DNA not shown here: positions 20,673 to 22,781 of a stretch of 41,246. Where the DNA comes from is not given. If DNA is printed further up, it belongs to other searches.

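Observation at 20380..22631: Orphan gp25/TssE-like + TssF/gp6-like baseplate-wedge pair with no other contractile-machine genes nearby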

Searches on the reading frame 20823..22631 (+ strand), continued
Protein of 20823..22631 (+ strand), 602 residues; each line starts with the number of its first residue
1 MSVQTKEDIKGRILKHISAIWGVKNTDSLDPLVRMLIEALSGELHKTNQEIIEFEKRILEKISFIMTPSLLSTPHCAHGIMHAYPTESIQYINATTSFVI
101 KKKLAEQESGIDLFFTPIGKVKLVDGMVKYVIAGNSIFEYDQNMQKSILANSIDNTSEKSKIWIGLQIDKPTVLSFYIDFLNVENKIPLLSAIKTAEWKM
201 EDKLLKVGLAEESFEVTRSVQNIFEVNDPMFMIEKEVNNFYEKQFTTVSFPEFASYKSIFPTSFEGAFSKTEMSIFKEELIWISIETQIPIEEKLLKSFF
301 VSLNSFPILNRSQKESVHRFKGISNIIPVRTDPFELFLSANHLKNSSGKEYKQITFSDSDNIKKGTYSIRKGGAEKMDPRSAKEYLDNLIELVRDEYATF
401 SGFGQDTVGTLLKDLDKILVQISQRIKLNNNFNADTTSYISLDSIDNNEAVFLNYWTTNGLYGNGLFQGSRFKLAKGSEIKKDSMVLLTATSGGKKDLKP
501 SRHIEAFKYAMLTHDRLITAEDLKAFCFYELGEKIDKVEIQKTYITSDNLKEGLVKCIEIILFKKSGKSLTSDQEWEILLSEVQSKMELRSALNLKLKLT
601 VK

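Call 25: find_related_loci(query=P0049, collection=genome_contigs, flank=10000)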
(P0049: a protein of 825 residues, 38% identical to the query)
Query P0049 (825 aa) in genome_contigs; peptide patterns used: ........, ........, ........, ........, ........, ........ (x = any residue, [..] = any of these).
20 stretches matched a pattern; 3 encode a relative of the query (tblastn E <= 1e-3); 3 distinct loci.
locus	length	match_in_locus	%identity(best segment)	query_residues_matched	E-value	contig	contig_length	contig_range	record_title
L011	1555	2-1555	70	230-744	0e+0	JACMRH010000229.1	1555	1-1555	MAG: Cytophagales bacterium isolate LF-bin-49 FL-bin-49-contig-k141_1137445, whole genome shotgun sequence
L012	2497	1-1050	79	477-825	0e+0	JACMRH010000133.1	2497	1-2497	MAG: Cytophagales bacterium isolate LF-bin-49 FL-bin-49-contig-k141_581287, whole genome shotgun sequence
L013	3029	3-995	81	496-825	0e+0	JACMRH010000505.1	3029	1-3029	MAG: Cytophagales bacterium isolate LF-bin-49 FL-bin-49-contig-k141_2613343, whole genome shotgun sequence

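Call 28: find_encoding_contigs(protein=P0054, flank=10000, max_places=3)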
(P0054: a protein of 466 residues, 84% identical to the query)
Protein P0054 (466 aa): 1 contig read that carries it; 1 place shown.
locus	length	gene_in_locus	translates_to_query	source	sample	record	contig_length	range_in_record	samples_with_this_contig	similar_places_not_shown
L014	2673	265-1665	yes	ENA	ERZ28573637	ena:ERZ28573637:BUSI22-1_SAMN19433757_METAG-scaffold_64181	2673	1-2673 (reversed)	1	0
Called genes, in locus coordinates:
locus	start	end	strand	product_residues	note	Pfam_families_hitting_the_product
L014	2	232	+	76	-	?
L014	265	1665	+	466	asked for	PF20782:TssR_VWA, PF20781:TssR_C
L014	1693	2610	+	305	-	PF06996:T6SS_TssG (weak)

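Call 31: search_solved_structures(query=A1, max_evalue=1, show_alignments=1)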
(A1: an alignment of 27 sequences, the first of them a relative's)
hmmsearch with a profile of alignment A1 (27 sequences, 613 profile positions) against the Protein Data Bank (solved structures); distinct sequences matched with E-value up to 1: 2.
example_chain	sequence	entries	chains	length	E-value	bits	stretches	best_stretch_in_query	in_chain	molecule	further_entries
5hx2_D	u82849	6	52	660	0.017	16.7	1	439-550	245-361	Baseplate wedge protein gp6 | gp6, baseplate wedge protein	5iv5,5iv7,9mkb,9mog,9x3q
4s3k_A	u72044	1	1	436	0.54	11.7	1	168-226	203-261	Spore germination protein YaaH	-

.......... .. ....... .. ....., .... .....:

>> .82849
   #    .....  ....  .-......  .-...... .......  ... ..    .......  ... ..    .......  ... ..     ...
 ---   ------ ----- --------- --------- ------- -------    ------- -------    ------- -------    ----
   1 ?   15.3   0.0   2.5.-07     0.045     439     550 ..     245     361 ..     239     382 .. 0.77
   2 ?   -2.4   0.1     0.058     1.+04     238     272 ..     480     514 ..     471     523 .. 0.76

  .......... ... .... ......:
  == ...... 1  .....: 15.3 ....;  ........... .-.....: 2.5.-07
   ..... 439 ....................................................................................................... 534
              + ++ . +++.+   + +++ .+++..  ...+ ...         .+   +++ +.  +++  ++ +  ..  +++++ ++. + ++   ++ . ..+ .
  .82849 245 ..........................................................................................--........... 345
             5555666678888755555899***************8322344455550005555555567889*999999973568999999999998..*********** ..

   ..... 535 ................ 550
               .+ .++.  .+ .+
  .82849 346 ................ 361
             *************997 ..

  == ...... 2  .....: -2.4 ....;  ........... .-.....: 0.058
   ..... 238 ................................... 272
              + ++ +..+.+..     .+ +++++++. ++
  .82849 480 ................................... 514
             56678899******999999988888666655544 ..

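Call 37: search_protein_families(library=phrogs, proteins=[window:20823-22631:+], max_evalue=0.01)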
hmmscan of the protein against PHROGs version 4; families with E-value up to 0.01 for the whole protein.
window:20823-22631:+ (602 aa): 0 families

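Call 43: predict_structure(alignment_id=A1)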
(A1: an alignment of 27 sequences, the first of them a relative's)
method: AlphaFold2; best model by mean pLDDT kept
length: 602 residues; sequences in the alignment: 27
mean_pLDDT: 80.6   pTM: 0.77
mean pLDDT of the five models: 80.6, 79.2, 79.1, 76.3, 74.7
residues with pLDDT >= 90: 173; 70-90: 323; 50-70: 79; < 50: 27
segments of 3 or more residues with pLDDT < 50: 211-224, 356-361, 430-434
pLDDT, mean of each block of 10 residues (from residue 1): 70 83 78 81 79 73 72 91 94 94 77 92 93 89 87 64 90 90 83 88 81 40 60 89 90 77 74 83 87 88 95 89 76 86 87 60 68 58 68 67 67 79 67 61 75 92 92 93 93 87 82 81 91 89 83 85 78 84 89 80 87
secondary structure, 60 per line:
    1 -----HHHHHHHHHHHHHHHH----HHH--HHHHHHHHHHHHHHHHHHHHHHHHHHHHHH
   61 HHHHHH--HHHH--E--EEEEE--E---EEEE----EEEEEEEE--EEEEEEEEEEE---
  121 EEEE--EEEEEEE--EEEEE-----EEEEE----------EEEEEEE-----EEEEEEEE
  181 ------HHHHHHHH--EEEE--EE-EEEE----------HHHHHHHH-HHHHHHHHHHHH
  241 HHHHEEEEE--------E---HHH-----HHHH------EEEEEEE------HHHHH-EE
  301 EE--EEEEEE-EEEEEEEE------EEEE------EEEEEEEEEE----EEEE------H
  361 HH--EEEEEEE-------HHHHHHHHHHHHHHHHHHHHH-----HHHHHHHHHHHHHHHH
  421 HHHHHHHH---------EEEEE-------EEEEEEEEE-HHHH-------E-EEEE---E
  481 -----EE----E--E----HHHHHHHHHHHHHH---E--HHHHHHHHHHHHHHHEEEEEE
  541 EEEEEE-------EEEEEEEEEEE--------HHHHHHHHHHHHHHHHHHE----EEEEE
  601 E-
elements in order: H6-21 H31-66 H69-72 E78-82 E89-92 E97-104 E107-117 E121-124 E127-133 E136-140 E146-150 E161-167 E173-180 H187-194 E197-200 E206-209 H220-227 H229-244 E245-249 H270-273 E280-286 H293-297 E299-302 E305-310 E312-319 E326-329 E336-345 E350-353 E365-371 H379-399 H405-428 E438-442 E450-458 H460-463 E473-476 H500-513 H520-534 E535-546 E554-564 H573-590 E596-601
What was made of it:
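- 20823..22631 (+): tssF, 602 aa, gp6-like baseplate wedge subunit of a T6SS-iii (divergent; no direct Pfam hit). The AF2 model has pLDDT 80.6 and pTM 0.77 (call 43).
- On TssF (PF05947, gp6-like wedge subunit): AF2 model with pLDDT 80.6 and pTM 0.77 (call 43).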

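Call 46: fold_search(model_id=the predicted structure, library=pdb)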
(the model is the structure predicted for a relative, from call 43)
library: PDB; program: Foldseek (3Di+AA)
matches with E <= 10: 626; with E <= 0.001: 21
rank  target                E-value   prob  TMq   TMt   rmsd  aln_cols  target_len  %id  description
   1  6n38_H                4.2e-17  1.00  0.43  0.48  10.4       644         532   11  Structure of the type VI secretion system TssK-TssF-TssG baseplate subcomplex revealed by cryo-electron microscopy - f (released 2018-12-26)
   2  6n38_I                1.7e-15  1.00  0.41  0.46  11.4       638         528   10  Structure of the type VI secretion system TssK-TssF-TssG baseplate subcomplex revealed by cryo-electron microscopy - f (released 2018-12-26)
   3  9gtp_2G               8.2e-15  1.00  0.30  0.34  20.4       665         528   10  Cryo-EM structure of a contractile injection system in Streptomyces coelicolor, the baseplate complex in extended sta (released 2025-06-18)
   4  9gtp_1G               5.8e-12  1.00  0.34  0.33  14.5       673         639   10  Cryo-EM structure of a contractile injection system in Streptomyces coelicolor, the baseplate complex in extended sta (released 2025-06-18)
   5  9f4a_AS               5.7e-09  1.00  0.24  0.23  18.5       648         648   10  Interface between baseplate cup and extended tail tube/sheath of Klebsiella phage KP1 variant vB_Kpn_Lilla1 (released 2025-05-14)
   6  9f4a_AM               6.1e-09  1.00  0.28  0.27  12.6       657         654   10  Interface between baseplate cup and extended tail tube/sheath of Klebsiella phage KP1 variant vB_Kpn_Lilla1 (released 2025-05-14)
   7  9f4a_AT               1.1e-08  1.00  0.26  0.25  18.1       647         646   10  Interface between baseplate cup and extended tail tube/sheath of Klebsiella phage KP1 variant vB_Kpn_Lilla1 (released 2025-05-14)
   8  5iv5_B                2.1e-08  1.00  0.25  0.24  17.3       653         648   10  Cryo-electron microscopy structure of the hexagonal pre-attachment T4 baseplate-tail tube complex (released 2016-05-18)
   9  9qgl_A                2.1e-08  1.00  0.20  0.15  31.8       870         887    8  Cryo-EM structure of the PlPVC1 baseplate, 6-fold symmetrized (C6), in extended state (released 2025-10-29)
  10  9vzk_T                5.4e-08  1.00  0.24  0.29  15.4       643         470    8  Cryo-EM structure of bacteriophage P1 baseplate in C3 (released 2025-10-22)
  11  6j0n_J                1.3e-07  1.00  0.34  0.34  13.8       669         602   10  Cryo-EM Structure of an Extracellular Contractile Injection System, baseplate in extended state, refined in C6 symmetr (released 2019-04-10)
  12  7b5h_AH               4.1e-07  1.00  0.23  0.13  48.4       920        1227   10  Cryo-EM structure of the contractile injection system base plate from Anabaena PCC7120 (released 2022-02-23)
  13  9ay5_0                4.6e-07  1.00  0.26  0.31  11.8       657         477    8  Tail-Baseplate of P1 bacteriophage (released 2025-09-10)
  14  9vzk_Y                2.5e-06  1.00  0.23  0.29  19.5       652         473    8  Cryo-EM structure of bacteriophage P1 baseplate in C3 (released 2025-10-22)
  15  6giy_B                2.7e-06  1.00  0.40  0.41  14.2       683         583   10  The baseplate complex from the type VI secretion system (released 2018-10-17)
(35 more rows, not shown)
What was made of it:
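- On TssF (PF05947, gp6-like wedge subunit): Foldseek top hits are 6n38_H and 6n38_I (TssF) at E 4e-17 and 2e-15, followed by 19 further baseplate gp6-like chains at E <= 1e-3 (call 46).
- Closest known: Phage T4 baseplate wedge proteins gp25 and gp6. Same: The TssF profile matches gp6 at E 0.017 (call 31), and the model matches gp6 at E 2e-8 to 2e-5 (call 46).
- The best structural matches are T6SS TssF chains (call 46).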

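Call 50: list_cluster_members(proteins=[P0049, P0004, P0042, P0012, P0056])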
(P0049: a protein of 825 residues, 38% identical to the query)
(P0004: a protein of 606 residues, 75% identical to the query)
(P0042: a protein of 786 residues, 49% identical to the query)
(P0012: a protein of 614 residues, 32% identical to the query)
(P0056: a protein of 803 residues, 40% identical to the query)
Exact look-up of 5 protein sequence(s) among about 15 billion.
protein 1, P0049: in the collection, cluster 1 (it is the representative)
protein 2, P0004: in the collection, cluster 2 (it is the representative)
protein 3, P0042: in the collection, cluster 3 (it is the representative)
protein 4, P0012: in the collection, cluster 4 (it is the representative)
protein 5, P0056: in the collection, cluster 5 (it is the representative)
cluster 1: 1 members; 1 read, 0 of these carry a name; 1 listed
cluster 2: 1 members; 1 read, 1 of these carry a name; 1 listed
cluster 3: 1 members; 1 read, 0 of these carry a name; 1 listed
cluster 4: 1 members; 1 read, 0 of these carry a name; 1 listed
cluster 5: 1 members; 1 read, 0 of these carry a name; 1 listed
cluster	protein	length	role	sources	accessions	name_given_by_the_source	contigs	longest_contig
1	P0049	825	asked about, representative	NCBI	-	-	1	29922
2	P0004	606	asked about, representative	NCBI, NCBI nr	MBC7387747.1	MAG: type VI secretion system baseplate subunit TssF [Opitutaceae bacterium] | type VI secretion system baseplate subunit TssF [Cytophagales bacterium]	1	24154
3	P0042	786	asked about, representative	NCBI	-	-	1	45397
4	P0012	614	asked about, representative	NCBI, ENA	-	-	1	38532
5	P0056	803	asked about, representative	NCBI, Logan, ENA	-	-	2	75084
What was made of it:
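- Tried and rejected: The genome_contigs scan returned only the three MAG fragments (call 25). list_cluster_members gave no accession or name (call 50).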

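Call 51: find_encoding_contigs(protein=P0043, flank=10000, max_places=2)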
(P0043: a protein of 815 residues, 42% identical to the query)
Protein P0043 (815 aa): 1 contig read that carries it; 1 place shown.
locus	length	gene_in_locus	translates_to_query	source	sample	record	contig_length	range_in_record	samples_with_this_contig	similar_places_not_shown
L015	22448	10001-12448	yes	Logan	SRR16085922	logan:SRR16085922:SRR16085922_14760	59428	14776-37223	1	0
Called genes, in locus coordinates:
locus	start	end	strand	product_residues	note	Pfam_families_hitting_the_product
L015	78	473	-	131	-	PF17642:TssD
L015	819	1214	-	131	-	PF17642:TssD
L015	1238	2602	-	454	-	PF17541:TssC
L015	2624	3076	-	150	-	-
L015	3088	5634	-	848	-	PF02861:Clp_N, PF13191:AAA_16 (weak), PF00004:AAA, PF17871:AAA_lid_9, PF00004:AAA (weak), PF07724:AAA_2, PF07728:AAA_5, PF10431:ClpB_D2-small, +7 more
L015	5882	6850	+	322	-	PF17555:TssN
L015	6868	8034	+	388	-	-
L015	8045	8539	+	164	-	-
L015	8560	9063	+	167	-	PF17561:TssO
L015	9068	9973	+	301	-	PF18911:PKD_4 (weak), PF00801:PKD (faint)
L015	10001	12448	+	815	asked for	PF17643:TssR, PF20780:TssR_M, PF20782:TssR_VWA, PF20781:TssR_C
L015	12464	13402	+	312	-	PF06996:T6SS_TssG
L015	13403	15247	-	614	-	-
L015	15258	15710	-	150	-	PF04965:GPW_gp25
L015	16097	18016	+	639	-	PF05221:AdoHcyase, PF00670:AdoHcyase_NAD, PF01175:Urocanase (weak), PF02826:2-Hacid_dh_C, PF07991:KARI_N (weak)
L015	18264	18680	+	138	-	-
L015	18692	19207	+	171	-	PF12760:Zn_ribbon_IS1595 (weak)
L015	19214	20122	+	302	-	-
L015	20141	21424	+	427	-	PF03601:Cons_hypoth698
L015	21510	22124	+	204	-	-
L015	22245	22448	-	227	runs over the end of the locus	PF06439:3keto-disac_hyd (weak)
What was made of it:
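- L015 encodes TssD, TssD, TssC, a 150-aa TssB-sized protein (no Pfam hit), ClpV, TssN, a 388-aa protein, TssO, TssP, TssR and TssG, then TssF and TssE at the locus edge (call 51).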

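Call 64: search_protein_families(library=pfam, alignment_id=A1, max_evalue=0.01)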
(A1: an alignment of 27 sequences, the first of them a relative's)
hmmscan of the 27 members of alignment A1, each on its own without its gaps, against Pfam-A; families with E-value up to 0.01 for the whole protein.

A. member 1, P0001 (602 aa): 0 families

B. families by the number of members that match (of 27 scanned): 2 families
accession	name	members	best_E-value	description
PF05947.17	T6SS_TssF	18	4.2e-10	Type VI secretion system, TssF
PF25682.1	Phage_VG64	1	0.0012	Mycobacterium phage VG64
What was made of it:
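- On TssF (PF05947, gp6-like wedge subunit): 18 of the 27 aligned sequences hit PF05947, best E 4.2e-10 (call 64).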

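Call 65: find_encoding_contigs(protein=P0011, flank=10000, max_places=3)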
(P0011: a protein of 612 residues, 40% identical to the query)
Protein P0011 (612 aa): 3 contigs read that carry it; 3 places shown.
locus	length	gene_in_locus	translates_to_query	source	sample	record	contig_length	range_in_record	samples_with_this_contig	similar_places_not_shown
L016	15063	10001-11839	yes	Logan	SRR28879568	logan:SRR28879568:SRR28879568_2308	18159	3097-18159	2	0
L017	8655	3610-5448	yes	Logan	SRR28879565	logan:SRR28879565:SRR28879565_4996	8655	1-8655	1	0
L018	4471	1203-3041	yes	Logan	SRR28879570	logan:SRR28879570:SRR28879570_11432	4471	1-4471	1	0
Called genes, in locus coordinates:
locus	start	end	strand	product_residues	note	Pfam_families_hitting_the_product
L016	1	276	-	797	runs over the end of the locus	PF17643:TssR, PF20780:TssR_M, PF20782:TssR_VWA, PF20781:TssR_C (weak)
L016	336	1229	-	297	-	PF00801:PKD (weak), PF18911:PKD_4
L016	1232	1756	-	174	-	PF17561:TssO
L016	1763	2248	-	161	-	-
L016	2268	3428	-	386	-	-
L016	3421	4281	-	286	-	PF17555:TssN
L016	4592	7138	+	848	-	PF02861:Clp_N, PF00004:AAA, PF13191:AAA_16 (weak), PF23569:NBD_SMAX1 (weak), PF17871:AAA_lid_9, PF07724:AAA_2, PF07728:AAA_5, PF10431:ClpB_D2-small, +7 more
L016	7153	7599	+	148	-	-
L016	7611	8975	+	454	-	PF17541:TssC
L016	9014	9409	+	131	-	PF17642:TssD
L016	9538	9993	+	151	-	-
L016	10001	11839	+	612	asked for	-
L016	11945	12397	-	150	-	-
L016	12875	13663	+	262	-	PF14023:Bestrophin-like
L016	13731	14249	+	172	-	-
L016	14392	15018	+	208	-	PF01300:Sua5_yciO_yrdC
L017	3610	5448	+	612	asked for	-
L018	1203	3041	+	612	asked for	-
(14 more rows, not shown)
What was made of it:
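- In L016 the pair lies at the opposite edge of the locus, after TssD (call 65).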

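Call 67: find_related_loci(query=P0049, collection=metagenome_contigs, flank=10000)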
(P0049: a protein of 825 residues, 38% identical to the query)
Query P0049 (825 aa) in metagenome_contigs; peptide patterns used: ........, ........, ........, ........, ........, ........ (x = any residue, [..] = any of these).
27 stretches matched a pattern, but none encodes a relative of the query by tblastn (E <= 1e-3).
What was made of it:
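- Tried and rejected: The metagenome_contigs scan found nothing (call 67).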
